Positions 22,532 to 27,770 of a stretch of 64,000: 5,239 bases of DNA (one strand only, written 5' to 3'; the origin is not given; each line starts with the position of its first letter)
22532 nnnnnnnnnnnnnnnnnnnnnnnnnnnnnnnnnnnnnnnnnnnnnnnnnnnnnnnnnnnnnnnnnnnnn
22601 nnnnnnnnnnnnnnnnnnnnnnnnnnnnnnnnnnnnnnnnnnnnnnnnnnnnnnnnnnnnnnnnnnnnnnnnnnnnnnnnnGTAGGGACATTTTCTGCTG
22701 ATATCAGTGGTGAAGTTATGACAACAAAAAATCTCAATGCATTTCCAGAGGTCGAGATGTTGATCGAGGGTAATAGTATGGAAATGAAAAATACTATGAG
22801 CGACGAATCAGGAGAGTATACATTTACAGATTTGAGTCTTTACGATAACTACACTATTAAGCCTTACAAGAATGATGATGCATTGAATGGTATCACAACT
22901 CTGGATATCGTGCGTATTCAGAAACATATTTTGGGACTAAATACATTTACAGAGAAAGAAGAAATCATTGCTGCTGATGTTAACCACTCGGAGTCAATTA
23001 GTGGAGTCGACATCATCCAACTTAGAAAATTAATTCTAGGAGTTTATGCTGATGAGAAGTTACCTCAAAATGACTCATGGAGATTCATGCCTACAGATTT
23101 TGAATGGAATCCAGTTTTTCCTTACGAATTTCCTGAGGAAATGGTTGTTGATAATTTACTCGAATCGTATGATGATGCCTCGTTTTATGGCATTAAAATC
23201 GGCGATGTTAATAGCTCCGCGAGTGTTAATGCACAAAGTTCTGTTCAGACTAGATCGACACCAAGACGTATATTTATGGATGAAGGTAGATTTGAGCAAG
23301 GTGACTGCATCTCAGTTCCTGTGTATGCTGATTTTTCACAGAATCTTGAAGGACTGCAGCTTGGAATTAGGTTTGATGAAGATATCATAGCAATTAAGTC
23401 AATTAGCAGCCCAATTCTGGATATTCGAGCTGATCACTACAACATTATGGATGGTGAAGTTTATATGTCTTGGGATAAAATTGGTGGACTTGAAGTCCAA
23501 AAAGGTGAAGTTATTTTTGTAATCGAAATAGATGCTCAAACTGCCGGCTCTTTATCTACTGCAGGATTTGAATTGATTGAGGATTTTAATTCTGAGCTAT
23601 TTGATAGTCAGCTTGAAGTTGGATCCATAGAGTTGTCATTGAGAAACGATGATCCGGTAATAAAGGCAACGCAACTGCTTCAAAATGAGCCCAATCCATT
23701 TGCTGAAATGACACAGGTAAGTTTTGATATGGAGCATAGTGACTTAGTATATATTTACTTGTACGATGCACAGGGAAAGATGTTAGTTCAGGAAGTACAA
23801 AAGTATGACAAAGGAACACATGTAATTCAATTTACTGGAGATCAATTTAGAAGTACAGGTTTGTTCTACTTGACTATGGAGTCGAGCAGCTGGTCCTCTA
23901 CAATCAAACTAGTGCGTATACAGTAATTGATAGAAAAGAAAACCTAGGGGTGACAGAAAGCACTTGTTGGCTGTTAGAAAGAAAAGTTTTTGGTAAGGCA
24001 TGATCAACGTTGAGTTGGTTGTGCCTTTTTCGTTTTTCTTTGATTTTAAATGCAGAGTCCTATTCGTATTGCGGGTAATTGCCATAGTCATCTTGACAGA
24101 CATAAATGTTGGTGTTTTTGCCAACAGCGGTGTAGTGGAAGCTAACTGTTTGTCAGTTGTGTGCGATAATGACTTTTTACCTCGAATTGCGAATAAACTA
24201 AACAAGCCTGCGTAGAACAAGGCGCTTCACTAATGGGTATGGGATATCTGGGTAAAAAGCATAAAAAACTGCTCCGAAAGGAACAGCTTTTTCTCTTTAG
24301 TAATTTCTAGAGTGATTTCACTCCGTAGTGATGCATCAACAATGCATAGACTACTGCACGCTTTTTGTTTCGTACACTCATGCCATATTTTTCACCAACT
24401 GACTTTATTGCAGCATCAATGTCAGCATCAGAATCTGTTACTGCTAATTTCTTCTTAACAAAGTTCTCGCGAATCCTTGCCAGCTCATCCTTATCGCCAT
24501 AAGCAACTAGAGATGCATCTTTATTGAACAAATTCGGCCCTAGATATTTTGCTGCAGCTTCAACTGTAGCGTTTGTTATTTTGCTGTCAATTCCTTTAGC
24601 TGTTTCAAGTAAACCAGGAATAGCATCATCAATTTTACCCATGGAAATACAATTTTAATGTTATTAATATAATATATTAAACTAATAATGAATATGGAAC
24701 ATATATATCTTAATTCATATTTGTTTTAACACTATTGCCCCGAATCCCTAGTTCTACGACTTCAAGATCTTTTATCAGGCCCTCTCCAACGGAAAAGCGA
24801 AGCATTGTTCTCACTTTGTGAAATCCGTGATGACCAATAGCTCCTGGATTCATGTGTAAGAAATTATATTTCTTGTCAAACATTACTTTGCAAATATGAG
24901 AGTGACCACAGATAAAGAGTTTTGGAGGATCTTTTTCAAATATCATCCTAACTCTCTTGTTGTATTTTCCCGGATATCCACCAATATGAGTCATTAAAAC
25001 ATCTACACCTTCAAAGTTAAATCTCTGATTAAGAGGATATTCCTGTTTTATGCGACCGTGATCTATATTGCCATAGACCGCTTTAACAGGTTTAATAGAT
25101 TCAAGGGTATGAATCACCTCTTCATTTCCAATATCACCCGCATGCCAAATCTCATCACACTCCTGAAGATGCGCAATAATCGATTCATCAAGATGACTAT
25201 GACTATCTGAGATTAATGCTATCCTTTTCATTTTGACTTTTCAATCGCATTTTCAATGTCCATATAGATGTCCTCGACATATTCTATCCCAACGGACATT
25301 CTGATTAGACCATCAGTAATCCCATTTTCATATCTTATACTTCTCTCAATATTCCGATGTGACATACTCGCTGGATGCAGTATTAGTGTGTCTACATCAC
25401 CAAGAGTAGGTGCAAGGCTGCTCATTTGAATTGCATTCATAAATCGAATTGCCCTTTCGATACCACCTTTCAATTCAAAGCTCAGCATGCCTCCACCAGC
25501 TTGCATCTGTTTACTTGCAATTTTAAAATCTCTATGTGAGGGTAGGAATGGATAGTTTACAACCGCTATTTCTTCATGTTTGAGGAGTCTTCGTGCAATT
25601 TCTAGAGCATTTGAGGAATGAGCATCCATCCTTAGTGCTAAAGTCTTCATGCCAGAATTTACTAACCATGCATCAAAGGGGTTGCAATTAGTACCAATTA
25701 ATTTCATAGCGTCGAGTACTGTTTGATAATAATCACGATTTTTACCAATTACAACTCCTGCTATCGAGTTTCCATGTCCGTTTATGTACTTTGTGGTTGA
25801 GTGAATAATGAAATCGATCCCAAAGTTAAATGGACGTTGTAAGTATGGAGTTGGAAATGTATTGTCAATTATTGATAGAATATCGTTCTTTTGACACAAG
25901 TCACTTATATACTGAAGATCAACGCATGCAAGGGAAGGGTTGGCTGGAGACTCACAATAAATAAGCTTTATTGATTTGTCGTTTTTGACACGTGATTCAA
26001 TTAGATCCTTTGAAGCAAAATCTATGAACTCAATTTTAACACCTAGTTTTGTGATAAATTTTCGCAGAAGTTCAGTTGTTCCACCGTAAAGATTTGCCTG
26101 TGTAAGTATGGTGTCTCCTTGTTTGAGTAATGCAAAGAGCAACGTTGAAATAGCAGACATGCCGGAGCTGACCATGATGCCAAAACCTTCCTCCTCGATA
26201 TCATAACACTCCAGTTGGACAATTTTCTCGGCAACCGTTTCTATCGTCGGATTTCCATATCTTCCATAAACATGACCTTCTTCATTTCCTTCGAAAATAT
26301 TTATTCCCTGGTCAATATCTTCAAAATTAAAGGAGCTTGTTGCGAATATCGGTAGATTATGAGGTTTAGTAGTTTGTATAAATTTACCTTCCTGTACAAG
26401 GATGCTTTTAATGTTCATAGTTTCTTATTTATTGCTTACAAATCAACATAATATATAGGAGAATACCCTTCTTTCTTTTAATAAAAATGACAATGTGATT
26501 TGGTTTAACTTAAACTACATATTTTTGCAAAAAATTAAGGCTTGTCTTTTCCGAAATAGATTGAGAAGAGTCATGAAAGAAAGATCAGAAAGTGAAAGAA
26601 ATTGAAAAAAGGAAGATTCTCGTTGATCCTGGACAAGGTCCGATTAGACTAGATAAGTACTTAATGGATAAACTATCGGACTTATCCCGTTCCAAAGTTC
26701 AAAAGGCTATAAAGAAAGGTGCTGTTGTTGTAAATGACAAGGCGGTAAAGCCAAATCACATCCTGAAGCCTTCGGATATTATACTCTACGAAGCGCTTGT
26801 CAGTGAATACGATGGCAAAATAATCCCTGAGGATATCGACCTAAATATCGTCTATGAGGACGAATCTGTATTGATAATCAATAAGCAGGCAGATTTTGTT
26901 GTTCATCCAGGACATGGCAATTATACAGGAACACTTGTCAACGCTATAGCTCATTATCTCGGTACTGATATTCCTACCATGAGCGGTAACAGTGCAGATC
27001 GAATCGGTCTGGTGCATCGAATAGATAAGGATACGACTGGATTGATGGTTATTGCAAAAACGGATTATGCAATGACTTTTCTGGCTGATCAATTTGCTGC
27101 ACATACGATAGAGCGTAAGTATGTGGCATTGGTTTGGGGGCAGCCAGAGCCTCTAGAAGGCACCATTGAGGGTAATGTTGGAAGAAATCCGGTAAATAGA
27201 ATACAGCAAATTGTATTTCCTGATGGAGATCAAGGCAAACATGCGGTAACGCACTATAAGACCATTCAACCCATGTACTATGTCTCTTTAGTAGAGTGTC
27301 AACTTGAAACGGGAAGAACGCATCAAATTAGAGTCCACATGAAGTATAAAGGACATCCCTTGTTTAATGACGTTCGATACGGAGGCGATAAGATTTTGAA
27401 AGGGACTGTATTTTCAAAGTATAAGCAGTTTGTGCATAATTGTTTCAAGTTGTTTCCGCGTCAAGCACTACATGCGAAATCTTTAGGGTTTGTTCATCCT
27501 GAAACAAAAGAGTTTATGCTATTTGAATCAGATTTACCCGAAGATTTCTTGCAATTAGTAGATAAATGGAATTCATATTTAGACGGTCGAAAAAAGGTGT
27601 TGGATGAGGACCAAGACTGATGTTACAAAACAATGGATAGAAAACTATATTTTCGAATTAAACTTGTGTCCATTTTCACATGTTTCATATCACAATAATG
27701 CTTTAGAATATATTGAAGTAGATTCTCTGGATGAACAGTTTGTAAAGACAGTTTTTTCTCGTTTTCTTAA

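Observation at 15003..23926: Tandem giant T9SS paralogues that each carry both a dockerin-like and a cohesin-like module: possible self- or cross-assembling surface scaffold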

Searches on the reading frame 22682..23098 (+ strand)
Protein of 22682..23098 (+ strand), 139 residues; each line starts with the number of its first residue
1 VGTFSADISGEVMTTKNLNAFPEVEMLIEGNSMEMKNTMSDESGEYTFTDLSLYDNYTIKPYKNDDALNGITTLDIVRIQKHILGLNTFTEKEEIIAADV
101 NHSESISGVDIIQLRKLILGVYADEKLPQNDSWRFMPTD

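Call 6: search_protein_families(library=pfam, proteins=[window:22682-23098:+], max_evalue=10)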
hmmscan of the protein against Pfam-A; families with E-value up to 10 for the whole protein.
seq(139 aa): 4 families
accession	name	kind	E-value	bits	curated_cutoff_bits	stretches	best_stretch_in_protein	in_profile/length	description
PF00404.24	Dockerin_1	-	1.3e-05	25.7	22.9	1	71-119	10-57/57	Dockerin type I domain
PF13715.12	CarbopepD_reg_2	-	0.00097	19.6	32.2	1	8-59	1-48/88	CarboxypepD_reg-like domain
PF13620.12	CarboxypepD_reg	-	0.0042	17.8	32.3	1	8-60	2-53/82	Carboxypeptidase regulatory-like domain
PF17210.9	SdrD_B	-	0.05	14.2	29.7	1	29-62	33-65/112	SdrD B-like domain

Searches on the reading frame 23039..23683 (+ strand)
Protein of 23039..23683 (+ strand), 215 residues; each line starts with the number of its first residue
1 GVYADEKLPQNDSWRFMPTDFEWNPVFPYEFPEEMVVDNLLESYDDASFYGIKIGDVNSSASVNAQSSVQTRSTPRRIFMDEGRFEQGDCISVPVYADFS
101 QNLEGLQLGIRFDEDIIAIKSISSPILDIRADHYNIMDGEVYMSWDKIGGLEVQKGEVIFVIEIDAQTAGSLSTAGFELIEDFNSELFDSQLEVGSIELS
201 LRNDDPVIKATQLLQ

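Call 6: search_protein_families(library=pfam, proteins=[window:23039-23683:+], max_evalue=10)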
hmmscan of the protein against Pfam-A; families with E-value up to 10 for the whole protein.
seq(215 aa): 1 family
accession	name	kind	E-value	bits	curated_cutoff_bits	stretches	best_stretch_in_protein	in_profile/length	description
PF12316.13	Dsh_C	-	0.036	14.9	22.3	1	25-77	37-88/199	Segment polarity protein dishevelled (Dsh) C terminal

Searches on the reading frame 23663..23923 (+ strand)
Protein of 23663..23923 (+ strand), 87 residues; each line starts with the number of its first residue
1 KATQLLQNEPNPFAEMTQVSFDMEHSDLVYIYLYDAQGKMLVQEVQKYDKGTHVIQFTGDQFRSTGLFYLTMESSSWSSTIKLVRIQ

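Call 57: search_protein_families(library=ncbifam, proteins=[window:23663-23923:+], max_evalue=0.01)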
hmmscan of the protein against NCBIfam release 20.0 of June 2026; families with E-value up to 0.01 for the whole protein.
window:23663-23923:+ (87 aa): 2 families
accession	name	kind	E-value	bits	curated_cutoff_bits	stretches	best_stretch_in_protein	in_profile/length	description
TIGR04183.1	Por_Secre_tail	domain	4.7e-06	26.5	23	1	10-84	3-70/72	T9SS type A sorting domain-containing protein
NF038113.1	T9SSA_dep_M36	equivalog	0.00046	18.5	885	1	8-84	795-867/869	T9SS-dependent M36 family metallopeptidase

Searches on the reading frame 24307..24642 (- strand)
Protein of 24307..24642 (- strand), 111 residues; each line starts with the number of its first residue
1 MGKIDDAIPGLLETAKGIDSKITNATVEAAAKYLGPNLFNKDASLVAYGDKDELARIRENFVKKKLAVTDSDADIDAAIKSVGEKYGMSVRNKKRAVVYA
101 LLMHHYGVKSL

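Call 52: search_protein_families(library=pfam, proteins=[window:24307-24642:-], max_evalue=0.001)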
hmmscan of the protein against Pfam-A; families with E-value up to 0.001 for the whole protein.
window:24307-24642:- (111 aa): 1 family
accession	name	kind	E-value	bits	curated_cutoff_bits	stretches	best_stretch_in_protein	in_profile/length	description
PF11015.13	DUF2853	-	4.5e-25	88.6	25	1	21-107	13-98/101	Protein of unknown function (DUF2853)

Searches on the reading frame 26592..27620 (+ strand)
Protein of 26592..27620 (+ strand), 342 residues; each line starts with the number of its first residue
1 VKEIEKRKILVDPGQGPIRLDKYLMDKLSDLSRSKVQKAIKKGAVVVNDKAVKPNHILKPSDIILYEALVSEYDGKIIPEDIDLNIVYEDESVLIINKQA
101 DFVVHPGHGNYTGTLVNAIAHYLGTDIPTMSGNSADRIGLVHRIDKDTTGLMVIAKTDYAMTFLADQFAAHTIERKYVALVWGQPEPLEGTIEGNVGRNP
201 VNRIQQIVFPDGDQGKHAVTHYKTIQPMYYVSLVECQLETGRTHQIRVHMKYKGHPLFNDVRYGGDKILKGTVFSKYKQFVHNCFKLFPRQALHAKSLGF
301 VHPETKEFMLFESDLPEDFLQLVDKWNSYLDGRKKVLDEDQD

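Call 52: search_protein_families(library=pfam, proteins=[window:26592-27620:+], max_evalue=0.001)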
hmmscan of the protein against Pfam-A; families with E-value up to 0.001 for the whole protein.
window:26592-27620:+ (342 aa): 2 families
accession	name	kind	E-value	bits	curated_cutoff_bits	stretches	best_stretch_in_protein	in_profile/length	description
PF00849.27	PseudoU_synth_2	-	2.7e-29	102.8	26.8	1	93-251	2-151/152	RNA pseudouridylate synthase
PF01479.30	S4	-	9.2e-11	41.7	22.8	1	19-64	2-48/48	S4 domain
